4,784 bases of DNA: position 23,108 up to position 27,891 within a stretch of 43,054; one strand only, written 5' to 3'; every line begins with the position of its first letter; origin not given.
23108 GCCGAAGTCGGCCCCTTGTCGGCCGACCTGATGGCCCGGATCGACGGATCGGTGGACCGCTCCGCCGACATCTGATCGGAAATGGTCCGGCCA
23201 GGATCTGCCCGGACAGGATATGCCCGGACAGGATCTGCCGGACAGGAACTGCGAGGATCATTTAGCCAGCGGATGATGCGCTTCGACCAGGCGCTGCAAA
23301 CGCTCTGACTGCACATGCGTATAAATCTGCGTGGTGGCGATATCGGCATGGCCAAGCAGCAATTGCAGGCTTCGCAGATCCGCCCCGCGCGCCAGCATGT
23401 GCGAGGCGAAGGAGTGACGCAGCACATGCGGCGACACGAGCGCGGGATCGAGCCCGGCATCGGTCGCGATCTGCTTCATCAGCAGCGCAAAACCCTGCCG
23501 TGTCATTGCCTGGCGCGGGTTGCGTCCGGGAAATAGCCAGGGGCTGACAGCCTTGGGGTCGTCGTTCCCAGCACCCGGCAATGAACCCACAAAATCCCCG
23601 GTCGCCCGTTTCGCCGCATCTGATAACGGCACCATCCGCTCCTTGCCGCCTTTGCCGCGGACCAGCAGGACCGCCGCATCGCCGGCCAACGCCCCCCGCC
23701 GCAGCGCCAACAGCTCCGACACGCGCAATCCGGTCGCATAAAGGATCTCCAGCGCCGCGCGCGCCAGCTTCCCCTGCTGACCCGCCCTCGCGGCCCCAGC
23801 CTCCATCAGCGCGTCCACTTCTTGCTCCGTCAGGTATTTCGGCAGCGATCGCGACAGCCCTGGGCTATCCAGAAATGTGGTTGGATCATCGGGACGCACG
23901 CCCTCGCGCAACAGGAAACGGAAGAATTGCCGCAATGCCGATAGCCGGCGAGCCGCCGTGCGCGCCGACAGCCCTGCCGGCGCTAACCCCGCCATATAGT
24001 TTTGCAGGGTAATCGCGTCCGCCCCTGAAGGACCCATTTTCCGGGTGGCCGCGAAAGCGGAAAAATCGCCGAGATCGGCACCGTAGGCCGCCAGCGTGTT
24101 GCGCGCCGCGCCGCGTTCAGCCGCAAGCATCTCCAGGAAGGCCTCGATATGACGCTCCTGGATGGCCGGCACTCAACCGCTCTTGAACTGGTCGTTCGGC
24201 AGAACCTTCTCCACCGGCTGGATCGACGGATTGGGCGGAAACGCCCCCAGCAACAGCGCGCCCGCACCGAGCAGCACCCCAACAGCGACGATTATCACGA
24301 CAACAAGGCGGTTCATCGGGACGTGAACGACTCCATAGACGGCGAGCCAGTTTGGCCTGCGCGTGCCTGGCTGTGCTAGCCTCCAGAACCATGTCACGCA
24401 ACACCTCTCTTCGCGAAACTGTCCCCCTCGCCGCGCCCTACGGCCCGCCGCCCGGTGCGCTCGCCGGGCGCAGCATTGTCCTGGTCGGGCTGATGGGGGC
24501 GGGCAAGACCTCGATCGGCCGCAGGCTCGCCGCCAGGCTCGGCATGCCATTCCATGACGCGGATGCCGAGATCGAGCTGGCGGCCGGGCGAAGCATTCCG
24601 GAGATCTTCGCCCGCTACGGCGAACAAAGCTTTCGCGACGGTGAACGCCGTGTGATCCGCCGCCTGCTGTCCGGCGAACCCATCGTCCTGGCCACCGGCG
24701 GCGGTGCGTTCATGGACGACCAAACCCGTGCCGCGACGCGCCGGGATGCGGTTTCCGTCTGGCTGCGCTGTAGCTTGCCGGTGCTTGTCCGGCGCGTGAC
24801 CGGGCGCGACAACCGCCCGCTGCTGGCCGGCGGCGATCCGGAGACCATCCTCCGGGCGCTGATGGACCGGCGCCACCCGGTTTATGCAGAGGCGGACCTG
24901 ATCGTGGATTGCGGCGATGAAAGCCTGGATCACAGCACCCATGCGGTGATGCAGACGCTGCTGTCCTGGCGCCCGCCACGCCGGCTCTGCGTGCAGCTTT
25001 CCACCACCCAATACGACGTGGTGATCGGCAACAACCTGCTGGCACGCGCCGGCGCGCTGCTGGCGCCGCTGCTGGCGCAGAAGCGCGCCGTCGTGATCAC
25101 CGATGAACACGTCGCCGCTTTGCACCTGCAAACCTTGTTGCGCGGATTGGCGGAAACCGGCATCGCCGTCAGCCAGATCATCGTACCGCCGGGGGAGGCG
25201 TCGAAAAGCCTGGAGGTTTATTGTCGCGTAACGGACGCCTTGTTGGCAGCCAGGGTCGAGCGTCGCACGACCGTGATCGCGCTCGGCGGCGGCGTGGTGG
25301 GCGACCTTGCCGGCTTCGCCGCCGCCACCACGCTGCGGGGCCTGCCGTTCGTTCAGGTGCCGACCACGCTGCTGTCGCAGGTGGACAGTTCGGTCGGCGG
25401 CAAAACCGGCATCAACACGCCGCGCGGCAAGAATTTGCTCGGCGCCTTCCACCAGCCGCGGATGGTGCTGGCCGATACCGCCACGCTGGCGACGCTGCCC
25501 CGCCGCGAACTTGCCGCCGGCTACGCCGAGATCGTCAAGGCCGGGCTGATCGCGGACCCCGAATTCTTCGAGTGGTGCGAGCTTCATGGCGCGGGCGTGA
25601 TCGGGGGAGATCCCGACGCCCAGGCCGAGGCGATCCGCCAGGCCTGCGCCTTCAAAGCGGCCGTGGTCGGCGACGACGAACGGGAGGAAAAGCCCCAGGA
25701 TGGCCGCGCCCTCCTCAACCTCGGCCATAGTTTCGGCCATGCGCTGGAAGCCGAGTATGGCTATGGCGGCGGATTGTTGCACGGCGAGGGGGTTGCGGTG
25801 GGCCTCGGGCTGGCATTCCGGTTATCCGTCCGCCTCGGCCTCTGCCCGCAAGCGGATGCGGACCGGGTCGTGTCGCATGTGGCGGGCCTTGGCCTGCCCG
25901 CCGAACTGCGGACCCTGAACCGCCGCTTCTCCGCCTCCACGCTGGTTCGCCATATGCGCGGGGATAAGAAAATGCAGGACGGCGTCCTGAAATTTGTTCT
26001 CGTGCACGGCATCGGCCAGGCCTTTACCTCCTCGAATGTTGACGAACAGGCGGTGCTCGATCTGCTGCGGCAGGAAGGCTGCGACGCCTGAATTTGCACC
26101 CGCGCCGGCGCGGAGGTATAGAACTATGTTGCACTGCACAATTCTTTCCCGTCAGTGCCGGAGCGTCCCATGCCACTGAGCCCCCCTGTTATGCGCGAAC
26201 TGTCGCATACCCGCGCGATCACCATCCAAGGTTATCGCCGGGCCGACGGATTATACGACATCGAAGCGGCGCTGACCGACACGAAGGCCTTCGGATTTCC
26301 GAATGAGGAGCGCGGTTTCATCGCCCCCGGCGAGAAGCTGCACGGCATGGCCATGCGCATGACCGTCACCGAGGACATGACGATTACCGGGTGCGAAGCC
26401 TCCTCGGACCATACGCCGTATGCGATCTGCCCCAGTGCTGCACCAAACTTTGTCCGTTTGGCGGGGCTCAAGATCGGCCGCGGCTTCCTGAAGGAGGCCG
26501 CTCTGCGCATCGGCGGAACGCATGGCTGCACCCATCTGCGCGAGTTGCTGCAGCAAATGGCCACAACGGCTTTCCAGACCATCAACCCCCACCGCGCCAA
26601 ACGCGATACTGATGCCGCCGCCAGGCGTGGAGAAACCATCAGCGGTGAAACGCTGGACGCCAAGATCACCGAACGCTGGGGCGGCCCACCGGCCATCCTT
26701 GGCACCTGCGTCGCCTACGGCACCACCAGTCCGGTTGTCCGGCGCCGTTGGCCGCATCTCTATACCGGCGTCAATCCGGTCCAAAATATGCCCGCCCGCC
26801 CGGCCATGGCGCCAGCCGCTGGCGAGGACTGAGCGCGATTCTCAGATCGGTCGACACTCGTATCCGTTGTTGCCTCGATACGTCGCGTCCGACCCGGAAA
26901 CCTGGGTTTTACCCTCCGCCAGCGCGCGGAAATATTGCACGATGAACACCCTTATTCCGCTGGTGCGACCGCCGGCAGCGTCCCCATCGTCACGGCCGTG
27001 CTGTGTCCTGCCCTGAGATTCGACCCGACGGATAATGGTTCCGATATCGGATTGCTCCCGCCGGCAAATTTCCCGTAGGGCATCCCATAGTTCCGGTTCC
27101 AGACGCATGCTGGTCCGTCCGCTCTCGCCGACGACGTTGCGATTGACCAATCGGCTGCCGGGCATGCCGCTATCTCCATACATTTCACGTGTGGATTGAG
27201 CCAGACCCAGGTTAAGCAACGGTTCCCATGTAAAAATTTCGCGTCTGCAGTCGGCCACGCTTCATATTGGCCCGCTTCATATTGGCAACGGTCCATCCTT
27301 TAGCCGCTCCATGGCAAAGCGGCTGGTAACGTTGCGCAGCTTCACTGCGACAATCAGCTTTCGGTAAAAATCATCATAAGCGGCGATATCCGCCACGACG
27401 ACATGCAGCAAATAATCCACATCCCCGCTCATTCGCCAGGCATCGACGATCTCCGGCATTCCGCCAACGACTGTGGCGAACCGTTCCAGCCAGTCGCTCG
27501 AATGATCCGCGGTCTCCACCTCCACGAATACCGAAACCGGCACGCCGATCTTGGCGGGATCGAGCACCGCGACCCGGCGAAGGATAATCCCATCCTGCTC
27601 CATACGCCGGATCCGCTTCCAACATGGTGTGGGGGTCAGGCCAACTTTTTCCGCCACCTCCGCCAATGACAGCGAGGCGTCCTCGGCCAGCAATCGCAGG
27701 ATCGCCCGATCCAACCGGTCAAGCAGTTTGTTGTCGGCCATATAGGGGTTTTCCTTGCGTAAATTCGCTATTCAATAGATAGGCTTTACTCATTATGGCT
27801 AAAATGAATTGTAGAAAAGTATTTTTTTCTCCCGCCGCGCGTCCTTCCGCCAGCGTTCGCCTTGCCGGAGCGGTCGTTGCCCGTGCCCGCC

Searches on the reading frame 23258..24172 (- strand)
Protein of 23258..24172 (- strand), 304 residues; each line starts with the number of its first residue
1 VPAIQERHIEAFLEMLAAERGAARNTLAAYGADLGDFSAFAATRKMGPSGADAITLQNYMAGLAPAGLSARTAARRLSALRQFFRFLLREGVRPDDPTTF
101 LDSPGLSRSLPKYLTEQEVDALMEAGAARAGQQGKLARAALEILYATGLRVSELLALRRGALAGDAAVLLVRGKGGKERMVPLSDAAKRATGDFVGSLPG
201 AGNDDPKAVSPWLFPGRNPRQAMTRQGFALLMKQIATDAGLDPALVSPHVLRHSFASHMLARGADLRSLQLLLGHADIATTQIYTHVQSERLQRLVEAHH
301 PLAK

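Call 29: search_protein_families(library=pfam, proteins=[window:23258-24172:-], max_evalue=0.001)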
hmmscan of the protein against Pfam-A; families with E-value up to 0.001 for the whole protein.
window:23258-24172:- (304 aa): 3 families
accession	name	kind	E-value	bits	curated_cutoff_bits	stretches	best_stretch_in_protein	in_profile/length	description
PF00589.27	Phage_integrase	-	6.6e-39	133.9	27.1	1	112-290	1-171/172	Phage integrase family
PF02899.23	Phage_int_SAM_1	-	2.3e-18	66.7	22.3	1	9-91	1-83/83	Phage integrase, N-terminal SAM-like domain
PF13495.12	Phage_int_SAM_4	-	6e-06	27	27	0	21-90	13-81/85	Phage integrase, N-terminal SAM-like domain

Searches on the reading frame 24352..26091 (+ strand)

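Call 29: search_protein_families(library=pfam, proteins=[window:24352-26091:+], max_evalue=0.001)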
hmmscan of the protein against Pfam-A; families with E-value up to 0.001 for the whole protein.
window:24352-26091:+ (579 aa): 8 families
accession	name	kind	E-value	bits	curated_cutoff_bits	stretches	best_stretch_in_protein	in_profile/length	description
PF01761.26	DHQ_synthase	-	3e-47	159.5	24.2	1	276-388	2-114/115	3-dehydroquinate synthase N-terminal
PF01202.28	SKI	-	4.5e-46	157.3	22.1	1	48-202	1-157/159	Shikimate kinase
PF24621.2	DHQS_C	-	3.9e-37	127.8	27.6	1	390-540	1-143/144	3-dehydroquinate synthase C-terminal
PF13685.12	Fe-ADH_2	-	2.1e-10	41.2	28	1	224-340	1-108/149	Iron-containing alcohol dehydrogenase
PF00465.25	Fe-ADH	-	4.5e-09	36.6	31.3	1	223-340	4-131/168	Iron-containing alcohol dehydrogenase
PF13238.12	AAA_18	-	1.7e-08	35.4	29.4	1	42-155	1-114/128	AAA domain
PF13189.12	Cytidylate_kin2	-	3.5e-06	27.8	28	1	45-124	5-77/176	Cytidylate kinase-like family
PF13671.12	AAA_33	-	0.00053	20.8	27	0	42-131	2-90/143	AAA domain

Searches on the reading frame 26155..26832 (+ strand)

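Call 29: search_protein_families(library=pfam, proteins=[window:26155-26832:+], max_evalue=0.001)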
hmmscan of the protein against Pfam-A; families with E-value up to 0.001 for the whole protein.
window:26155-26832:+ (225 aa): 1 family
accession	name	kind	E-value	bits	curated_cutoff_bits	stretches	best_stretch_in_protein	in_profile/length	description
PF11136.13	DUF2889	-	3.4e-40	137.5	25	1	18-141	1-123/123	Protein of unknown function (DUF2889)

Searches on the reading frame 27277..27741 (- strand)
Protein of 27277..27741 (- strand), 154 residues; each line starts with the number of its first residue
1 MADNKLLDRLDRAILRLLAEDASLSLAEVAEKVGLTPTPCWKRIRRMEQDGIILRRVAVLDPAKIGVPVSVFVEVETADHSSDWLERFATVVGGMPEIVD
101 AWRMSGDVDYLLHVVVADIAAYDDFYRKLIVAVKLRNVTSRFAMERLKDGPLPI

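Call 3: search_protein_families(library=pfam, proteins=[window:27277-27741:-], max_evalue=0.01)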
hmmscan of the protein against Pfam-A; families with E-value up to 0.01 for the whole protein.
window:27277-27741:- (154 aa): 8 families
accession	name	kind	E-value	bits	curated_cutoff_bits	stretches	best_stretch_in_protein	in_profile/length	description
PF01037.27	AsnC_trans_reg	-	1.1e-18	67.3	25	1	73-145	1-72/73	Lrp/AsnC ligand binding domain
PF13412.12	HTH_24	-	1.4e-18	66.7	21.9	1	7-53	1-47/48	Winged helix-turn-helix DNA-binding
PF13404.12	HTH_AsnC-type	-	4.9e-18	65.1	27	1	7-48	1-42/42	AsnC-type helix-turn-helix domain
PF12840.13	HTH_20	-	9.8e-05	22.7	27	1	6-53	1-48/51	Helix-turn-helix domain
PF22451.2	NirdL-like_HTH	-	0.0012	18.8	27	1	27-53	20-46/47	Siroheme decarboxylase NirDL-like HTH domain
PF01047.28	MarR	-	0.0018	18.6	24.6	1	14-56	8-50/59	MarR family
PF09339.16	HTH_IclR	-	0.0031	17.7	22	1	13-37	7-32/52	IclR helix-turn-helix domain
PF13560.12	HTH_31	-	0.0041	17.8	27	0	15-49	6-36/64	Helix-turn-helix domain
